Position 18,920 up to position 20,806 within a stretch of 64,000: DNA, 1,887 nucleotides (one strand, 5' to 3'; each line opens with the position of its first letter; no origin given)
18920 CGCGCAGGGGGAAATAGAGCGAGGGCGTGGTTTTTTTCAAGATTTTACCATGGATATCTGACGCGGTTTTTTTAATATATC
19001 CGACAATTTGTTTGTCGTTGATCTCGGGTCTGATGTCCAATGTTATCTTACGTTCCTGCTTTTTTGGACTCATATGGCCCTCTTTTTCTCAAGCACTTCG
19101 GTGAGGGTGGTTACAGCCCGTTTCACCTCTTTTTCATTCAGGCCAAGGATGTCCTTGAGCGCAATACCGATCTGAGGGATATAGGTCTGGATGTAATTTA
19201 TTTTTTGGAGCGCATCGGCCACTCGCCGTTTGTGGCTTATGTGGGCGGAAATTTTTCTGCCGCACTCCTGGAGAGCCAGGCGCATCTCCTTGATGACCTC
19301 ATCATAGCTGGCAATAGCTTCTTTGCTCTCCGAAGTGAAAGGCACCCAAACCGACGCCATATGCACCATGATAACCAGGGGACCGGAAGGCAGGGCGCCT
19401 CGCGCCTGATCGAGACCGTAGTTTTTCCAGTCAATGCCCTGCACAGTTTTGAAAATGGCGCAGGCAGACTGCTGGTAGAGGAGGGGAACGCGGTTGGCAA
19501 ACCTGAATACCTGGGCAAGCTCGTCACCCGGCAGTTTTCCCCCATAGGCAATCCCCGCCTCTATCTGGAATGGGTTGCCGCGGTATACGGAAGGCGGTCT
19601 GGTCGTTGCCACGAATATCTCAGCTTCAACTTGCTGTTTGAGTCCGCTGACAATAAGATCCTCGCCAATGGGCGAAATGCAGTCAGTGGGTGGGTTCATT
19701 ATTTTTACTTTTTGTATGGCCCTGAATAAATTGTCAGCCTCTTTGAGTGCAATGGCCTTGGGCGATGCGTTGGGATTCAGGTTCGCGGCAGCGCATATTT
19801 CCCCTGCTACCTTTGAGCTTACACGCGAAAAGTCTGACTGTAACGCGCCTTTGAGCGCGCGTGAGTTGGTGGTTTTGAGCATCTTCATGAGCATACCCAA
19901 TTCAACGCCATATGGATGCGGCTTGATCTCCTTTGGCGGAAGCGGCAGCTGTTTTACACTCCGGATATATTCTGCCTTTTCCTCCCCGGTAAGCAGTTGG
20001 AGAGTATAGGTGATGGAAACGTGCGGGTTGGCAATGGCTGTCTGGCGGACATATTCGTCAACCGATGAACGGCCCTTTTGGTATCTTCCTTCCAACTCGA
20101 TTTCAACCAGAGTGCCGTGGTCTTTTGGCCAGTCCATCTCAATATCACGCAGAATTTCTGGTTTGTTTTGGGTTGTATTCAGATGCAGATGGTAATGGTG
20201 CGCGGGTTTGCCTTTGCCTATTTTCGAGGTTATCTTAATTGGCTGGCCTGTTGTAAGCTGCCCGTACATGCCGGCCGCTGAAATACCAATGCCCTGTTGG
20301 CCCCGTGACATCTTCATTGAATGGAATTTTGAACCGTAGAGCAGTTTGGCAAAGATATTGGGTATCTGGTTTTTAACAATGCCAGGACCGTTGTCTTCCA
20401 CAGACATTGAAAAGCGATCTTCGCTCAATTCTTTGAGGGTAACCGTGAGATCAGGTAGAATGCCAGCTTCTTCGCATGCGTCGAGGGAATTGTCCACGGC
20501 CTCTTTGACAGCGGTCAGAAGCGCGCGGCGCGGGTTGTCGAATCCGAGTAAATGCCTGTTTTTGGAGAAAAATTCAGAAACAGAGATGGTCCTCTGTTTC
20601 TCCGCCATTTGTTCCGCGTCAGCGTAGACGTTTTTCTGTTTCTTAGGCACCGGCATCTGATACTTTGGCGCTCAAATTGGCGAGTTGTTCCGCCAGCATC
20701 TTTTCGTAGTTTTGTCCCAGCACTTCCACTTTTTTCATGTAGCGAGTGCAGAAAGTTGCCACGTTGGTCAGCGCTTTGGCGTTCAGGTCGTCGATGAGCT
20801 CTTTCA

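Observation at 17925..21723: Complete type IIB topoisomerase (Topo VI A+B) operon in a bacterial chromosome, preceded by two uncharacterised co-oriented ORFs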

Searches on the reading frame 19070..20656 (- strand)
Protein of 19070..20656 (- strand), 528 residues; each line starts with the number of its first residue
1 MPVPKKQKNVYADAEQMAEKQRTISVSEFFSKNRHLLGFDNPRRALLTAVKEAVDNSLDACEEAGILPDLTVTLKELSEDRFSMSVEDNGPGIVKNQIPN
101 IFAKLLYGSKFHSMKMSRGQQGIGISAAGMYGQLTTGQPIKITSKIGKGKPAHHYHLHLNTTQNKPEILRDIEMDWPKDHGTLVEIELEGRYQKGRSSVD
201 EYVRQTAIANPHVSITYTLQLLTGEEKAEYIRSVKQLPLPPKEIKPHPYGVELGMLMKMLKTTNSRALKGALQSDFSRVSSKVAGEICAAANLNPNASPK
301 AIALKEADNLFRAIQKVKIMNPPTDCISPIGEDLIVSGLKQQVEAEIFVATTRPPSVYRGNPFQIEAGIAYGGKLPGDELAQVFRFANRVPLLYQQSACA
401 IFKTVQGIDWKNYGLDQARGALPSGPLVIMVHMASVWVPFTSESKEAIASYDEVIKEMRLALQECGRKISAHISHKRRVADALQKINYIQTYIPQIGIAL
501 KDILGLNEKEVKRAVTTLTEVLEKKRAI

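Call 3: search_protein_families(library=pfam, proteins=[window:19070-20656:-], max_evalue=0.01)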
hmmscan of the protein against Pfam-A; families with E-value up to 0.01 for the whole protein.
window:19070-20656:- (528 aa): 4 families
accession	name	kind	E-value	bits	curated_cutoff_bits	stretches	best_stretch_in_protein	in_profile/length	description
PF09239.17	Topo-VIb_trans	-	4.3e-61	205.8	24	1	322-483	1-157/159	Topoisomerase VI B subunit, transducer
PF02518.31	HATPase_c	-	1.6e-11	45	26.4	1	44-150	4-101/111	Histidine kinase-, DNA gyrase B-, and HSP90-like ATPase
PF13589.12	HATPase_c_3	-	8.7e-11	42.4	25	1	48-169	5-115/137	Histidine kinase-, DNA gyrase B-, and HSP90-like ATPase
PF05833.16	NFACT_N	-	6.9e-05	22.2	31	1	239-317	161-239/456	NFACT N-terminal and middle domains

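Call 4: search_protein_families(library=ncbifam, proteins=[window:19070-20656:-], max_evalue=0.01)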
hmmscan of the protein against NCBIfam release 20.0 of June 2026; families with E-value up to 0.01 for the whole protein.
window:19070-20656:- (528 aa): 14 families
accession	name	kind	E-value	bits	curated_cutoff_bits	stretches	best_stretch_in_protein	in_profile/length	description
NF003218.0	PRK04184.1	equivalog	1.7e-206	686.9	274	1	13-521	4-508/539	DNA topoisomerase VI subunit B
NF011439.0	PRK14868.1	equivalog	1.4e-165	552.6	1310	2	14-290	15-285/795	DNA topoisomerase VI subunit B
TIGR01052.1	top6b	equivalog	2.1e-158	527.7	380.7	1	19-504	2-485/488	DNA topoisomerase VI subunit B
NF011438.0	PRK14867.1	equivalog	2e-104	350.4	1143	2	15-286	6-272/659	DNA topoisomerase VI subunit B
NF008302.0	PRK11091.1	equivalog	0.00032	19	838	1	70-166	419-513/779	aerobic respiration two-component sensor histidine kinase ArcB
NF045903.1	CuHisKinLciSLeg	equivalog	0.00066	19.2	700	1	50-150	256-350/357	copper-responsive two-component system sensor histidine kinase LciS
NF008298.1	PRK11086.1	subfamily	0.00076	18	520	1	45-104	423-480/529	DcuS/MalK family sensor histidine kinase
NF046044.1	PnpS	equivalog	0.00082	18.5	400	1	55-149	295-382/390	two-component system histidine kinase PnpS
NF047874.1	MASE3_PAS_HK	subfamily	0.00095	18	560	1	71-149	542-616/655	MASE3 domain-containing sensor histidine kinase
NF033092.0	HK_WalK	equivalog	0.0012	17.5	725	1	16-149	461-585/594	cell wall metabolism sensor histidine kinase WalK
TIGR00585.2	mutl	equivalog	0.0031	16.5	180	0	48-104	23-72/555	DNA mismatch repair endonuclease MutL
TIGR02966.1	phoR_proteo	equivalog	0.0042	16.1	334.2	1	9-149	197-326/333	phosphate regulon sensor histidine kinase PhoR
NF011874.0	PRK15347.1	equivalog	0.0069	14.4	852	0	77-161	540-616/921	two component system sensor kinase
NF045900.1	HisKinCpxALeg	equivalog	0.0087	14.8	800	0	44-138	342-432/451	two-component system sensor histidine kinase CpxA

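Call 16: find_related_loci(query=window:19070-20656:-, collection=genome_contigs, flank=6000)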
Query window:19070-20656:- (528 aa) in genome_contigs; peptide patterns used: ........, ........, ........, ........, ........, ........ (x = any residue, [..] = any of these).
130 stretches matched a pattern; 68 encode a relative of the query (tblastn E <= 1e-3); 68 distinct loci.
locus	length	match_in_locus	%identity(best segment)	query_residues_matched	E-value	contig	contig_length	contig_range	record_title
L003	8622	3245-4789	76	13-528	0e+0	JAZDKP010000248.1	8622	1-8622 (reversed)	MAG: Fibrobacterota bacterium isolate MEGAHIT-group-0.541 k141_6152860, whole genome shotgun sequence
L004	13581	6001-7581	74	1-528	0e+0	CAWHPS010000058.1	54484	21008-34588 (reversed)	MAG: uncultured Fibrobacterota bacterium isolate MFD04716.bin.2.54 genome assembly, contig: contig_60753, whole genome s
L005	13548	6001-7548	61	12-524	0e+0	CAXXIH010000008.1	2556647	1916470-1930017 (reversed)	MAG: bacterium isolate 8561d366-b592-423a-86f8-33741145bb09 genome assembly, contig: contig_8, whole genome shotgun sequ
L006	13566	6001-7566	59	5-528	0e+0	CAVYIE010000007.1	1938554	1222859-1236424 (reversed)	MAG: Candidatus Eisenbacteria bacterium isolate MFD05684.bin.1.2 genome assembly, contig: contig_7436, whole genome shot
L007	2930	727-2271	61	12-528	0e+0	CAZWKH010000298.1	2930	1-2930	MAG TPA_asm: uncultured bacterium isolate binchicken_co342_17 genome assembly, contig: NODE_19225_length_2930_cov_3.7892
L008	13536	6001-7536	60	9-523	0e+0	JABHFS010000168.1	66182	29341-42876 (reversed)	MAG: Gemmatimonadetes bacterium isolate SI037_bin186 k141_2551496, whole genome shotgun sequence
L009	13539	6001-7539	58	12-526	0e+0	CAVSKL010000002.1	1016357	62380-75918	MAG: Candidatus Eisenbacteria bacterium isolate MFD01721.bin.1.114 genome assembly, contig: contig_34111, whole genome s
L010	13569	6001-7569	59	2-526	0e+0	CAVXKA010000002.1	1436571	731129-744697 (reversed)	MAG: Candidatus Eisenbacteria bacterium isolate MFD05942.bin.1.119 genome assembly, contig: contig_17678, whole genome s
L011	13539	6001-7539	58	14-528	0e+0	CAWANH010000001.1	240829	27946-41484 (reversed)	MAG: Candidatus Eisenbacteria bacterium isolate MFD02923.bin.2.9 genome assembly, contig: contig_12629, whole genome sho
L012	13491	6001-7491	61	14-513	0e+0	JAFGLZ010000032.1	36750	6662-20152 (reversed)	MAG: Phycisphaerae bacterium isolate Zod_Metabat.429 k87_1324435, whole genome shotgun sequence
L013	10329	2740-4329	58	4-528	0e+0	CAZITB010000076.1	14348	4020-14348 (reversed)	MAG TPA_asm: uncultured Candidatus Kuenenia sp. isolate SRP332253_co1_5 genome assembly, contig: NODE_7089_length_14348_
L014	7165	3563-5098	58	14-528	0e+0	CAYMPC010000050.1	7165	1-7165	MAG TPA_asm: uncultured Methanosarcinales archaeon isolate SRP319275_co4_76 genome assembly, contig: NODE_7678_length_71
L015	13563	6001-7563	58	5-528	0e+0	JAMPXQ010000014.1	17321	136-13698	MAG: Candidatus Woesearchaeota archaeon isolate R2F_R2FSRR_metabat.41 R2F_C1744, whole genome shotgun sequence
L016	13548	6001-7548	57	10-527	0e+0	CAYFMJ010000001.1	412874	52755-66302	MAG TPA_asm: uncultured Methanosarcinales archaeon isolate ERP019367_co1_71 genome assembly, contig: NODE_28_length_4128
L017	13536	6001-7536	59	14-528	0e+0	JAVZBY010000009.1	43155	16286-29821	MAG: Candidatus Woesearchaeota archaeon isolate DRTY-6_201705_bins_17 DRTY-6_201705_bins_17_scaffold_9, whole genome sho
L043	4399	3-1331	56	82-526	6e-179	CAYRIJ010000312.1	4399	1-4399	MAG TPA_asm: uncultured bacterium isolate binchicken_co224_236 genome assembly, contig: NODE_25249_length_4399_cov_6.570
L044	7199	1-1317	58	86-526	2e-172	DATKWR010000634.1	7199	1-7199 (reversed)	MAG TPA_asm: Sedimentisphaerales bacterium isolate SMAG_U14168 k141_3949581, whole genome shotgun sequence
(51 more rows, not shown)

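Call 29: find_encoding_contigs(protein=window:19070-20656:-, flank=3000, max_places=6)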
Protein window:19070-20656:- (528 aa): 23 contigs read that carry it; 5 places shown.
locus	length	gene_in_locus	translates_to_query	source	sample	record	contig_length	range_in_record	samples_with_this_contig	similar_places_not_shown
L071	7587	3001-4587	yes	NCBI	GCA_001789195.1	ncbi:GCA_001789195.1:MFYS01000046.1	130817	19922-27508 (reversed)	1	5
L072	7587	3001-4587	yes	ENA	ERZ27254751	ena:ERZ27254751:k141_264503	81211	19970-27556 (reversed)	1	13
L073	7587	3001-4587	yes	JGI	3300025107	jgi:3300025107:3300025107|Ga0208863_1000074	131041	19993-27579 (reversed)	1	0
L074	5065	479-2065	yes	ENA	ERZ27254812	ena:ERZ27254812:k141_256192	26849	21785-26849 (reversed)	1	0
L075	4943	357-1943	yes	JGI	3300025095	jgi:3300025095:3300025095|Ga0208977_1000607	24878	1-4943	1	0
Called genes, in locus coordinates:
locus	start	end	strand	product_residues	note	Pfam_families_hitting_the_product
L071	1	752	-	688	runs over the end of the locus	PF00657:Lipase_GDSL, PF13472:Lipase_GDSL_2, PF00041:fn3 (weak), PF18962:Por_Secre_tail (weak)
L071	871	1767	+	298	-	PF01156:IU_nuc_hydro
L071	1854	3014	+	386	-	-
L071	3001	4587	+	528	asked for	PF02518:HATPase_c, PF13589:HATPase_c_3, PF09239:Topo-VIb_trans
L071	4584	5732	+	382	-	PF04406:TP6A_N, PF20768:Topo_VI_alpha, PF21180:TOP6A-Spo11_Toprim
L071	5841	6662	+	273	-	-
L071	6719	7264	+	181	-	PF00857:Isochorismatase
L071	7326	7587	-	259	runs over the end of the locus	PF02633:Creatininase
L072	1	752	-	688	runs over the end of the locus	PF00657:Lipase_GDSL, PF13472:Lipase_GDSL_2, PF00041:fn3 (weak), PF18962:Por_Secre_tail (weak)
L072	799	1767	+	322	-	PF01156:IU_nuc_hydro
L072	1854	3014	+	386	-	-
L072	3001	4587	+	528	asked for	PF02518:HATPase_c, PF13589:HATPase_c_3, PF09239:Topo-VIb_trans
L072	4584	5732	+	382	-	PF04406:TP6A_N, PF20768:Topo_VI_alpha, PF21180:TOP6A-Spo11_Toprim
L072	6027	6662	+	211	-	-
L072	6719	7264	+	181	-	PF00857:Isochorismatase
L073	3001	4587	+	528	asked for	PF02518:HATPase_c, PF13589:HATPase_c_3, PF09239:Topo-VIb_trans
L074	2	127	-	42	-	?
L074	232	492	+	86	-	-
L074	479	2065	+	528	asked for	PF02518:HATPase_c, PF13589:HATPase_c_3, PF09239:Topo-VIb_trans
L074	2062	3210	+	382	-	PF04406:TP6A_N, PF20768:Topo_VI_alpha, PF21180:TOP6A-Spo11_Toprim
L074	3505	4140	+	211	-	-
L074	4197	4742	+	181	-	PF00857:Isochorismatase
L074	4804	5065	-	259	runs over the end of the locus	PF02633:Creatininase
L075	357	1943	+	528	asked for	PF02518:HATPase_c, PF13589:HATPase_c_3, PF09239:Topo-VIb_trans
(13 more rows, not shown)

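Call 46: search_protein_families(library=pfam, proteins=[L071:1854-3014:+], max_evalue=0.01)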
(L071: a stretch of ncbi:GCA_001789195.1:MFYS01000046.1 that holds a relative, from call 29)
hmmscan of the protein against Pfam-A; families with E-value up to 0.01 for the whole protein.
L071:1854-3014:+ (386 aa): 0 families

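Call 59: search_solved_structures(query=window:19070-20656:-, max_evalue=1e-10, show_alignments=1)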
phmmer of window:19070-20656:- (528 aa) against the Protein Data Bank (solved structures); distinct sequences matched with E-value up to 1e-10: 5.
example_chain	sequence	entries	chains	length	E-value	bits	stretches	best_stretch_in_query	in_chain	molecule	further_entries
2q2e_B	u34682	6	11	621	1.7e-157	528.6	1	14-509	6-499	Type 2 DNA topoisomerase 6 subunit B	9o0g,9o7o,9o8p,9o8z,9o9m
2zbk_B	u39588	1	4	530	3.7e-94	319.7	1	19-511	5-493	Type 2 DNA topoisomerase 6 subunit B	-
1mx0_A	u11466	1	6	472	2.9e-91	310.1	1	18-486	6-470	Type II DNA topoisomerase VI subunit B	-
1mu5_A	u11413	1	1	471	3.7e-91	309.8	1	18-486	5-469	Type II DNA topoisomerase VI Subunit B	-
1z59_A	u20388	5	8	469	4.5e-91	309.5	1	19-486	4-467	Type II DNA topoisomerase VI subunit B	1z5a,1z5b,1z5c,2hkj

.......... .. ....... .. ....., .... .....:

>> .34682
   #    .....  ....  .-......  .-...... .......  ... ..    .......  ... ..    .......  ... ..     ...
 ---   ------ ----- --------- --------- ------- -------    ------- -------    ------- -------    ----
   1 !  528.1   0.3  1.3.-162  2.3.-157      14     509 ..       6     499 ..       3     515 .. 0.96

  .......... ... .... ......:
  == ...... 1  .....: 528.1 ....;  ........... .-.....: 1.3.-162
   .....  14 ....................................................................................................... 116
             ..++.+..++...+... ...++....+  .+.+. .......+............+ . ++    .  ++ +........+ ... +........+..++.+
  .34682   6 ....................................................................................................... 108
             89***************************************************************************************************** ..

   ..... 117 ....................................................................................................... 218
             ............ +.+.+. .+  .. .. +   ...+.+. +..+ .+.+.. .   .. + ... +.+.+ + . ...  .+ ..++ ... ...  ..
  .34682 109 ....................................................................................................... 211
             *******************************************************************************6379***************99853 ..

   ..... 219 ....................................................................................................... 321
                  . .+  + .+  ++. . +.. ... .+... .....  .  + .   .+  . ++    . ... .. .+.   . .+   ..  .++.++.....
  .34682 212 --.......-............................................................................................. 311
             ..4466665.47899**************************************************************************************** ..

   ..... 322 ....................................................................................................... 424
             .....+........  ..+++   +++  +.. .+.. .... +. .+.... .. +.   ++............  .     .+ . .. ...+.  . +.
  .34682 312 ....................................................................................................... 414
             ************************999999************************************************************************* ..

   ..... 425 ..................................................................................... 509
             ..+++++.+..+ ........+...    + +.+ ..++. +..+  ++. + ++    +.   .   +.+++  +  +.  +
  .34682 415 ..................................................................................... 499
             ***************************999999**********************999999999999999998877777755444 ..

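Call 61: list_cluster_members(proteins=[L071:1854-3011:+, P0004, P0006, P0009, P0051, P0024, P0017, P0010])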
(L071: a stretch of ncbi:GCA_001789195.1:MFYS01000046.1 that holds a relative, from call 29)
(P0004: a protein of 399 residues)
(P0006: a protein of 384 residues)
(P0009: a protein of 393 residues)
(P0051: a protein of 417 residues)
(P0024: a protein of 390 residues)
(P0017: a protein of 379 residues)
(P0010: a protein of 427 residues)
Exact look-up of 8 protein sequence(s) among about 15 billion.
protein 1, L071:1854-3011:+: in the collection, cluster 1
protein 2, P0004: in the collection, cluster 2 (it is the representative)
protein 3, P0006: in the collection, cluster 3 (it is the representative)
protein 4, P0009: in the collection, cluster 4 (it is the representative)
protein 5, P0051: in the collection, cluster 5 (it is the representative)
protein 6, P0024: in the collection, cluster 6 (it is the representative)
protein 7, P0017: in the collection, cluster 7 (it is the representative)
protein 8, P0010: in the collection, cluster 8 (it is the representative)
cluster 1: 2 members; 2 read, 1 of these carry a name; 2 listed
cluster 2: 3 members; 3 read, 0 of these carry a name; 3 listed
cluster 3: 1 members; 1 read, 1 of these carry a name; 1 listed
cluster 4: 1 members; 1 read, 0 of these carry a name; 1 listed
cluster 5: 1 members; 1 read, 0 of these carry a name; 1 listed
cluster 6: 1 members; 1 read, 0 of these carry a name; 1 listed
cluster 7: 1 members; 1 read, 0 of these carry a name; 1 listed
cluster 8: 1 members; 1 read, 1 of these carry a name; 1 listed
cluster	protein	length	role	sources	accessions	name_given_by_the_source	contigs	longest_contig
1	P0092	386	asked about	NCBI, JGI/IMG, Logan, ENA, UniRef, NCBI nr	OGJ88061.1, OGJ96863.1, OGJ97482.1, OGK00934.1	MAG: hypothetical protein A2268_04630 [Candidatus Raymondbacteria bacterium ... | Uncharacterized protein n=1 Tax=Candidatus Raymondbacteria bacterium RIFOXYD12_FULL_49_13 ...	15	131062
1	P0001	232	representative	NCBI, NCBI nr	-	-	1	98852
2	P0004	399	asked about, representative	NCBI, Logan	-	-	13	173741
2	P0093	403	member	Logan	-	-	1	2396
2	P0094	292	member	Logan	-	-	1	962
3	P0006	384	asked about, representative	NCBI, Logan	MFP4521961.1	MAG: hypothetical protein ACLFQK_07445 [Fibrobacterota bacterium]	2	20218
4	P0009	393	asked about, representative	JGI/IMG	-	-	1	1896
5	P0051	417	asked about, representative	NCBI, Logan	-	-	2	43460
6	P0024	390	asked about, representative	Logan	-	-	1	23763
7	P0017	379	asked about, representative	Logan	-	-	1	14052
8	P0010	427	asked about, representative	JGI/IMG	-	hypothetical protein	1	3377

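Call 64: search_protein_families(library=padloc, proteins=[P0092], max_evalue=0.01)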
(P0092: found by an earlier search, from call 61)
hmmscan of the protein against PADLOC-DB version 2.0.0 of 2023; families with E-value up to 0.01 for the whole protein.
P0092 (386 aa): 0 families
